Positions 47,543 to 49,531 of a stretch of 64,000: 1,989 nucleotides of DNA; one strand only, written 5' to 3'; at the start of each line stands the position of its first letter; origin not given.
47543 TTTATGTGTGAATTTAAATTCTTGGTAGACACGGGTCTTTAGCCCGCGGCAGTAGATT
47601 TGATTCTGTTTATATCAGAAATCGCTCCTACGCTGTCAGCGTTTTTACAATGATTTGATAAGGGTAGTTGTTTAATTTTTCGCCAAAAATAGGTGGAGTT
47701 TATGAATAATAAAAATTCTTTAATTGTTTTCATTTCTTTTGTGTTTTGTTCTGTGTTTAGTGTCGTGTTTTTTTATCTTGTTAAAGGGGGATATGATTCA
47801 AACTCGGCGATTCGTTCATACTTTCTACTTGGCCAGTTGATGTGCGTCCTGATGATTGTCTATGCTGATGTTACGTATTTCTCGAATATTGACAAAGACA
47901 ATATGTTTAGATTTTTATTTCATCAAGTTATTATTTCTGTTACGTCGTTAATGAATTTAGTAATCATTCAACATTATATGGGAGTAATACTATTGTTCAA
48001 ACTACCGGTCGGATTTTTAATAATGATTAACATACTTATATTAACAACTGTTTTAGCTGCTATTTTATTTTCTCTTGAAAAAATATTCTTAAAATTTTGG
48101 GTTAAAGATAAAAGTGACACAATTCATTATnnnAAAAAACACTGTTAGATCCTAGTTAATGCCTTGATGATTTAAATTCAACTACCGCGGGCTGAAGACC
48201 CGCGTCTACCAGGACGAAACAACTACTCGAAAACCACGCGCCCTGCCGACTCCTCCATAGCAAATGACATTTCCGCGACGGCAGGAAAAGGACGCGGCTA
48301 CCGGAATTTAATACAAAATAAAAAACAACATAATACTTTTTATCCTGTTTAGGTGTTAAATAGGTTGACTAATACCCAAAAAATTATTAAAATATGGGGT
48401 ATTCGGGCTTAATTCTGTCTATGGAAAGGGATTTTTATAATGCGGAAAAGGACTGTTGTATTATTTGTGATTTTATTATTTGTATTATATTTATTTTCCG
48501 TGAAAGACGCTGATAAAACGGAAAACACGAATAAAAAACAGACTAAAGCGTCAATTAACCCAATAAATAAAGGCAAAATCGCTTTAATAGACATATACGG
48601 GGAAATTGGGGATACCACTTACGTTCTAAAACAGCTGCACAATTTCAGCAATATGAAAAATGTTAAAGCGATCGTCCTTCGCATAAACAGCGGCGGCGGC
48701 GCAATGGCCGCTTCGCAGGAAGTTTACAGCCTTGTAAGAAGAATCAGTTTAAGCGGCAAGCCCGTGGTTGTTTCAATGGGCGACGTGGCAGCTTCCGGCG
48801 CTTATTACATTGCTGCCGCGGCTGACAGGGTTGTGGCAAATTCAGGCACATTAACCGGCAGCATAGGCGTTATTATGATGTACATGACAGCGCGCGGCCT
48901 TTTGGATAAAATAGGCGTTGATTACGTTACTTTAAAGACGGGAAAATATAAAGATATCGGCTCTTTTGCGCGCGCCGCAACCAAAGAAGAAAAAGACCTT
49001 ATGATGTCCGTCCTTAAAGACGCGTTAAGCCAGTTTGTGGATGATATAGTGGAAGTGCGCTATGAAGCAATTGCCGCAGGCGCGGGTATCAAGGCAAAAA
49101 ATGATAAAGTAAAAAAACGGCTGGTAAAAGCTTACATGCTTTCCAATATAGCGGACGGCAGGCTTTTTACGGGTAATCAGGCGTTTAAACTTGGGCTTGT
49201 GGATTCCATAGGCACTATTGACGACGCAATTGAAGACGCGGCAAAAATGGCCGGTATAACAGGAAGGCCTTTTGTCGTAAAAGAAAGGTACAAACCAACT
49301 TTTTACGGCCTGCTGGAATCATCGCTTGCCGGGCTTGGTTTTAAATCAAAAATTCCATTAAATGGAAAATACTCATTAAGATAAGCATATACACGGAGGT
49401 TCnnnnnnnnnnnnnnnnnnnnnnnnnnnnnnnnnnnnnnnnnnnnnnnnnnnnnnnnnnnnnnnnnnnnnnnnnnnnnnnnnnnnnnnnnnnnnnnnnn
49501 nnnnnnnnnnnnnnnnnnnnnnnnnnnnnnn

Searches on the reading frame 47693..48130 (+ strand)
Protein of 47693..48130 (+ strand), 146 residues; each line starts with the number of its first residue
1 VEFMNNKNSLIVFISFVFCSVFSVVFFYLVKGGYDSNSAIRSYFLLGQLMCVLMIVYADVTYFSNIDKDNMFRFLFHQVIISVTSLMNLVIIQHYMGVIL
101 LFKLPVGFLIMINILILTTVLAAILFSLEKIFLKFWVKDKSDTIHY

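Call 61: search_protein_families(library=pfam, proteins=[window:47693-48130:+], max_evalue=1)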
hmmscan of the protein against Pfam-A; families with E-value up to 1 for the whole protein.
window:47693-48130:+ (146 aa): 2 families
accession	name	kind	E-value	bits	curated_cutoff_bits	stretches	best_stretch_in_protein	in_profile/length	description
PF19727.4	DUF6219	-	0.024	14.9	27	1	32-65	21-54/69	Family of unknown function (DUF6219)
PF07125.16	DUF1378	-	0.11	13.1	25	1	16-43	9-31/59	Protein of unknown function (DUF1378)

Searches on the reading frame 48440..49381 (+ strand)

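Call 13: search_protein_families(library=pfam, proteins=[window:48440-49381:+], max_evalue=0.001)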
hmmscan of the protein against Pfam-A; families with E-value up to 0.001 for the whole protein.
window:48440-49381:+ (314 aa): 3 families
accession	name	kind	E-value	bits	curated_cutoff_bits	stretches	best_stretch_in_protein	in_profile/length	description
PF01343.23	Peptidase_S49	-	7.8e-42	143.3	24.9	2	105-207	5-107/154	Peptidase family S49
PF00574.28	CLP_protease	-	6.8e-08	33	20.2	1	49-130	18-98/182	Clp protease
PF25145.1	NfeD1b_N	-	0.00045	20.3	40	1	61-145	18-98/189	NfeD1b, N-terminal domain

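Call 63: search_protein_families(library=ncbifam, proteins=[window:48440-49381:+], max_evalue=0.1)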
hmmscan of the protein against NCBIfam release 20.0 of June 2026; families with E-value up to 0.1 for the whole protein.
window:48440-49381:+ (314 aa): 15 families
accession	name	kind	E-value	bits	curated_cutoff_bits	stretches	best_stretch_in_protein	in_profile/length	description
TIGR00706.1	SppA_dom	equivalog_domain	3.9e-59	199.8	155.45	2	46-207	1-163/208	signal peptide peptidase SppA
TIGR00705.1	SppA_67K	equivalog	3e-49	167.9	311.45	1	22-284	299-537/590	signal peptide peptidase SppA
NF008195.0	PRK10949.1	equivalog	2.4e-34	118.5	746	1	53-274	344-543/618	signal peptide peptidase SppA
NF008745.0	PRK11778.1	equivalog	1.1e-22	80.6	259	1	24-274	75-307/345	protease SohB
NF045542.1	Clp_rel_HeadMat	equivalog_domain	6.8e-10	39.1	120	1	50-136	3-92/165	head maturation protease, ClpP-related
NF045540.1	scaf_prot_MCP1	exception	1.3e-08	34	475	1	49-135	3-87/652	ClpP-like prohead protease/major capsid protein fusion protein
NF009205.0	PRK12553.1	subfamily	6.1e-07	29.2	228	1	52-128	42-118/211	ATP-dependent Clp protease proteolytic subunit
TIGR00493.1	clpP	equivalog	0.0011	18.7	308.6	1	60-128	42-108/192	ATP-dependent Clp endopeptidase proteolytic subunit ClpP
NF004858.0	PRK06213.1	equivalog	0.0015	18.3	171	0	224-271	144-191/230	crotonase/enoyl-CoA hydratase family protein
NF047768.1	Clp_like_SDH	equivalog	0.003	17.1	250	1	53-195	59-195/260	SDH family Clp fold serine proteinase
NF001368.0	PRK00277.1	subfamily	0.0069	16.2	249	1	54-128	39-113/203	ATP-dependent Clp protease proteolytic subunit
NF011089.0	PRK14512.1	equivalog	0.0071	16.1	251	1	24-128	7-109/200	ATP-dependent Clp protease proteolytic subunit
TIGR02280.1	PaaB1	equivalog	0.018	14.6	345.15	1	96-135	83-122/256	2-(1,2-epoxy-1,2-dihydrophenyl)acetyl-CoA isomerase PaaG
NF006100.0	PRK08252.1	subfamily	0.061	12.9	282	0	203-272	126-191/254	crotonase/enoyl-CoA hydratase family protein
NF005803.0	PRK07658.1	equivalog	0.067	12.6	313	0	230-271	152-193/257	enoyl-CoA hydratase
